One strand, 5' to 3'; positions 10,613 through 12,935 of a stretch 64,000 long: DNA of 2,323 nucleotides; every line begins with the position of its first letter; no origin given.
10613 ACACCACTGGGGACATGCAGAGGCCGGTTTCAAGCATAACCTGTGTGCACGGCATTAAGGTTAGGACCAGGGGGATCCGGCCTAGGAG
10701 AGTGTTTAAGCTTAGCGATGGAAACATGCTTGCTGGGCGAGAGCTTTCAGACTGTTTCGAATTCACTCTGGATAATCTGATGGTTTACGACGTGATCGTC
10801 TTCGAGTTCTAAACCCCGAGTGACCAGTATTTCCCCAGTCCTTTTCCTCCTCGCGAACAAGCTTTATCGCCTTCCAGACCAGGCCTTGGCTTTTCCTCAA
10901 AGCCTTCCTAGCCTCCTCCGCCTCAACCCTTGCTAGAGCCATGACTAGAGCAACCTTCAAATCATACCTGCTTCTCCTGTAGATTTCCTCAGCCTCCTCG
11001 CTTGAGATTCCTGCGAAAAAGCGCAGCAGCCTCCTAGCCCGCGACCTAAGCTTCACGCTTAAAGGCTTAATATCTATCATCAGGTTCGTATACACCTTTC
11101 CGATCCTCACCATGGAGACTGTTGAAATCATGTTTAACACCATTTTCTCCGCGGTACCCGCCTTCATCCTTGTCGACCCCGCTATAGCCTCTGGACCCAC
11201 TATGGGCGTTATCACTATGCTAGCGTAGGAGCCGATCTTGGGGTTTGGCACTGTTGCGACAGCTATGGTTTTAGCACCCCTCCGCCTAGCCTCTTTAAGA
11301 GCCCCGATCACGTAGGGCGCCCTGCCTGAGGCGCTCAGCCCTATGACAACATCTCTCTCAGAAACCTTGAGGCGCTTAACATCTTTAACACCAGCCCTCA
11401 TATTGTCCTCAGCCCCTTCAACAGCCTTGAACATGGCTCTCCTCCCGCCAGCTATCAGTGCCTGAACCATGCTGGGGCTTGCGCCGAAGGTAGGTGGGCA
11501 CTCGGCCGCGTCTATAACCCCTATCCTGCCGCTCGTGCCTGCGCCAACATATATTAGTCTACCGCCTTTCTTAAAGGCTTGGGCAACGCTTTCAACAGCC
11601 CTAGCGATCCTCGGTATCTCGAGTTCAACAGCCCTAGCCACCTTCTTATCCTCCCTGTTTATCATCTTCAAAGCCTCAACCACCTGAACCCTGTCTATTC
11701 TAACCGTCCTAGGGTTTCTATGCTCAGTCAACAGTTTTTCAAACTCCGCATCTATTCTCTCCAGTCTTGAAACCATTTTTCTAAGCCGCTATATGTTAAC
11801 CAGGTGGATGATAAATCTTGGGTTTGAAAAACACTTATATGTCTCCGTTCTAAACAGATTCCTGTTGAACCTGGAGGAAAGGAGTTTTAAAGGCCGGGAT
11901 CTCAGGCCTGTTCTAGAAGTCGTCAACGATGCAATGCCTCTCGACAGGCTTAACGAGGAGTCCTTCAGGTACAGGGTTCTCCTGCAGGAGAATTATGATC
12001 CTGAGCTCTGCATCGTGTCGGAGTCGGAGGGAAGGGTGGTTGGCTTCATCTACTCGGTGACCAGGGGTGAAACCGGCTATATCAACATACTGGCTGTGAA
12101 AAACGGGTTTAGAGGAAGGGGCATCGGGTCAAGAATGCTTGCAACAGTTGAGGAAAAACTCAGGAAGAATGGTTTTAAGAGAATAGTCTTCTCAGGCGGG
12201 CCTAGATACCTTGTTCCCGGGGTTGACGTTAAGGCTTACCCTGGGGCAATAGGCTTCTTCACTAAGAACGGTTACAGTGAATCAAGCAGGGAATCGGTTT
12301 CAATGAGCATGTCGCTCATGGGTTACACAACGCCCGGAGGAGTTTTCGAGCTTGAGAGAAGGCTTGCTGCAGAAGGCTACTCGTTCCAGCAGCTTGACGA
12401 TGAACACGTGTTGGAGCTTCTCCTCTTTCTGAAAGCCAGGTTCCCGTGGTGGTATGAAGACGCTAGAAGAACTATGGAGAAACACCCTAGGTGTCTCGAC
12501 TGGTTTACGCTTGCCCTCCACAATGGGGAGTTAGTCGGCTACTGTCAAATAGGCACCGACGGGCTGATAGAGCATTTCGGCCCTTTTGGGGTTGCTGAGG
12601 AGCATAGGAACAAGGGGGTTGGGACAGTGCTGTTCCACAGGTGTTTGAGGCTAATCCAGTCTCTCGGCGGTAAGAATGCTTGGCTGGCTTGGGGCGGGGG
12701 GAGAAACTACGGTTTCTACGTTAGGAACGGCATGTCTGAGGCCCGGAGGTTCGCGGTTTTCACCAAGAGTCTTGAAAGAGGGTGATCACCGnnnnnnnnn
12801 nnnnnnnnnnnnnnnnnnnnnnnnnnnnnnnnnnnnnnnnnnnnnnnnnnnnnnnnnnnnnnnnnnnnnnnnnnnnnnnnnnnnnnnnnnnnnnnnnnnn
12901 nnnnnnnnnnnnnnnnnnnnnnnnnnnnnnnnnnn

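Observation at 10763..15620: An archaeal operon resembling bacterial MurNAc/GlcNAc (peptidoglycan amino-sugar) salvage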

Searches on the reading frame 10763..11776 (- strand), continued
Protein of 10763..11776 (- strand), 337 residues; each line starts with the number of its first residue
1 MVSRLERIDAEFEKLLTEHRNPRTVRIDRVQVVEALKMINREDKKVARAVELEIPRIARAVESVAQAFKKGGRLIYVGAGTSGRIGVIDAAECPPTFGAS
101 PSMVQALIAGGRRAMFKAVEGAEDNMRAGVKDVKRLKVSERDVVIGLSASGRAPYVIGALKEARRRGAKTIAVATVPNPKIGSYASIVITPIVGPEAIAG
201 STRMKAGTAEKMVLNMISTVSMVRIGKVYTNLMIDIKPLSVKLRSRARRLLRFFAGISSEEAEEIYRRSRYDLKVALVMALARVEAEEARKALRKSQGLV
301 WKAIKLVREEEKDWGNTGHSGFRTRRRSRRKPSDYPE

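Call 73: find_encoding_contigs(protein=P0246, flank=10000, max_places=1)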
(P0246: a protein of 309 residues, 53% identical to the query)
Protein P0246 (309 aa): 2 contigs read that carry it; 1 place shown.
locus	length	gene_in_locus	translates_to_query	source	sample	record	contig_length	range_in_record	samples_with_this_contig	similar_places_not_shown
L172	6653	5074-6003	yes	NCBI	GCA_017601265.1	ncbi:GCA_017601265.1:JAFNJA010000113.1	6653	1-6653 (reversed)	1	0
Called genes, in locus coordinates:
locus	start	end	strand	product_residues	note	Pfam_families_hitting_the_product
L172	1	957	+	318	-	PF13439:Glyco_transf_4, PF00534:Glycos_transf_1, PF13692:Glyco_trans_1_4, PF20706:GT4-conflict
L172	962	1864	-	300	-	PF00535:Glycos_transf_2, PF10111:Glyco_tranf_2_2 (weak)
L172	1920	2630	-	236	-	PF00535:Glycos_transf_2, PF13641:Glyco_tranf_2_3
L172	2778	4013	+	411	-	PF00162:PGK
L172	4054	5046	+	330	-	PF01869:BcrAD_BadFG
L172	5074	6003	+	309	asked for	PF13580:SIS_2, PF22198:GKRP_SIS_2 (weak), PF22645:GKRP_SIS_N, PF01380:SIS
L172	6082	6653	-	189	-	?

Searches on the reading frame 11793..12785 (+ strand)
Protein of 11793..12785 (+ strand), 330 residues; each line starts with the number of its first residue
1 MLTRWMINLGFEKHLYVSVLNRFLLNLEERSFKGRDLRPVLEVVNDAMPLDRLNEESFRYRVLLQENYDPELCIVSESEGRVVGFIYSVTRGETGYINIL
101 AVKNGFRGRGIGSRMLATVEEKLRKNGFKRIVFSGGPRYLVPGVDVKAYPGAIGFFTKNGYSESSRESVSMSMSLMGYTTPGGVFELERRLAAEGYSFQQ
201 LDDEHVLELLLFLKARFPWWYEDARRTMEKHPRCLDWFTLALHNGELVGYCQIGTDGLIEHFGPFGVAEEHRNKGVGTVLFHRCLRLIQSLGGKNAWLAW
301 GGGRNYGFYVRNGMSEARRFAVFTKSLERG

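Call 3: search_protein_families(library=pfam, proteins=[window:11793-12785:+], max_evalue=0.01)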
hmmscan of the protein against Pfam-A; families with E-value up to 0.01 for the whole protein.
window:11793-12785:+ (330 aa): 7 families
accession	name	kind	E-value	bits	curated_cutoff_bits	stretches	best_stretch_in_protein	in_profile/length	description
PF00583.31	Acetyltransf_1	-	6.6e-24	84.9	20.7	2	56-133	19-98/116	Acetyltransferase (GNAT) family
PF13508.13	Acetyltransf_7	-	1.7e-19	70.4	27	2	71-162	3-83/84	Acetyltransferase (GNAT) domain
PF13673.13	Acetyltransf_10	-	1.4e-14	54.6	23.6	2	55-168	19-114/128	Acetyltransferase (GNAT) domain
PF14542.12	Acetyltransf_CG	-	7.5e-06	26.4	30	1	80-129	9-59/80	GCN5-related N-acetyl-transferase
PF08445.16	FR47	-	1.4e-05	25.4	22.1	0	89-129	16-56/86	FR47-like protein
PF13527.13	Acetyltransf_9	-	3.5e-05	24.2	25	0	37-127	10-105/127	Acetyltransferase (GNAT) domain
PF13480.13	Acetyltransf_6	-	0.00059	20.4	22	0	75-136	76-137/143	Acetyltransferase (GNAT) domain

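Call 4: search_protein_families(library=ncbifam, proteins=[window:11793-12785:+], max_evalue=0.01)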
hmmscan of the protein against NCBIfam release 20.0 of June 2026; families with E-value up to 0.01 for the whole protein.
window:11793-12785:+ (330 aa): 11 families
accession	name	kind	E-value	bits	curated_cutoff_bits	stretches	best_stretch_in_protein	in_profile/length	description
NF002959.0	PRK03624.1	equivalog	1.2e-14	54.3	124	1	30-132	10-110/147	GNAT family acetyltransferase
TIGR01575.1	rimI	equivalog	5.9e-13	49.1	86.4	2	39-132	4-93/132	ribosomal protein S18-alanine N-acetyltransferase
NF040501.1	resist_ArsN2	equivalog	5.4e-10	39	125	1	73-132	27-86/133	arsenic resistance N-acetyltransferase ArsN2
TIGR02406.1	ectoine_EctA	equivalog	7.4e-06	26.1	120.6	1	35-123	7-95/157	diaminobutyrate acetyltransferase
NF005840.0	PRK07757.1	equivalog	1.4e-05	25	154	0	74-132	45-104/153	N-acetyltransferase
TIGR03448.1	mycothiol_MshD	equivalog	7.1e-05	22.3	163.1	0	38-123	12-100/294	mycothiol synthase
NF008212.0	PRK10975.1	equivalog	0.00023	21.1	219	1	68-132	136-201/232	dTDP-4-amino-4,6-dideoxy-D-galactose acyltransferase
NF040503.1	resist_ArsN1a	equivalog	0.00097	18.9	170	1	69-133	46-115/159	arsinothricin resistance N-acetyltransferase ArsN1 family A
NF005921.0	PRK07922.1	equivalog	0.0012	18.4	180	0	71-131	47-108/170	amino-acid N-acetyltransferase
NF000482.1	AAC_3_XI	exception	0.0013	18.5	300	0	261-289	77-105/148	aminoglycoside N-acetyltransferase AAC(3)-XI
NF033078.2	AAC_6p_Ia_fam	equivalog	0.0028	17.5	265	0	69-133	49-114/181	AAC(6')-Ia family aminoglycoside 6'-N-acetyltransferase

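Call 24: search_solved_structures(query=window:11793-12785:+, max_evalue=0.01, show_alignments=1)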
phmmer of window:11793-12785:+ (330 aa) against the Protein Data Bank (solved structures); distinct sequences matched with E-value up to 0.01: 12.
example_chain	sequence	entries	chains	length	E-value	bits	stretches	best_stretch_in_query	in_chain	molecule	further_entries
5kf1_A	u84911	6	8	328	1.8e-08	37.3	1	93-162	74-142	Predicted acetyltransferase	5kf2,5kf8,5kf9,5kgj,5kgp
5kga_A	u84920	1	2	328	1.9e-08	37.3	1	93-162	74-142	Predicted acetyltransferase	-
5kgh_A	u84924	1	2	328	5.4e-08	35.8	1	93-162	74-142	Predicted acetyltransferase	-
4zm6_A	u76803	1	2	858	1.1e-06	31.5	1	74-225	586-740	N-acetyl-beta-D glucosaminidase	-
5ib0_A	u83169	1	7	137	8.1e-06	28.6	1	51-129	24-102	Uncharacterized protein PA4534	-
4ubr_A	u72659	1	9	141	8.7e-06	28.5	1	51-129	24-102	Putative acetyltransferase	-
2pdo_A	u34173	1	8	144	1.8e-05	27.5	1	63-132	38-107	Acetyltransferase ypeA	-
4qus_A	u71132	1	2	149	4.4e-05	26.2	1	64-132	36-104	Acetyltransferase YpeA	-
4qvt_A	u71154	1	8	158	5.1e-05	26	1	64-132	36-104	Acetyltransferase YpeA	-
6sjy_A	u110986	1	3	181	0.00067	22.3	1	33-130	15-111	L-2,4-diaminobutyric acid acetyltransferase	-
6sk1_A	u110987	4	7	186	0.0007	22.2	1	33-129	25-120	L-2,4-diaminobutyric acid acetyltransferase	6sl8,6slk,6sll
2bei_A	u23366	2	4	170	0.0096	18.5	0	82-127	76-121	Diamine acetyltransferase 2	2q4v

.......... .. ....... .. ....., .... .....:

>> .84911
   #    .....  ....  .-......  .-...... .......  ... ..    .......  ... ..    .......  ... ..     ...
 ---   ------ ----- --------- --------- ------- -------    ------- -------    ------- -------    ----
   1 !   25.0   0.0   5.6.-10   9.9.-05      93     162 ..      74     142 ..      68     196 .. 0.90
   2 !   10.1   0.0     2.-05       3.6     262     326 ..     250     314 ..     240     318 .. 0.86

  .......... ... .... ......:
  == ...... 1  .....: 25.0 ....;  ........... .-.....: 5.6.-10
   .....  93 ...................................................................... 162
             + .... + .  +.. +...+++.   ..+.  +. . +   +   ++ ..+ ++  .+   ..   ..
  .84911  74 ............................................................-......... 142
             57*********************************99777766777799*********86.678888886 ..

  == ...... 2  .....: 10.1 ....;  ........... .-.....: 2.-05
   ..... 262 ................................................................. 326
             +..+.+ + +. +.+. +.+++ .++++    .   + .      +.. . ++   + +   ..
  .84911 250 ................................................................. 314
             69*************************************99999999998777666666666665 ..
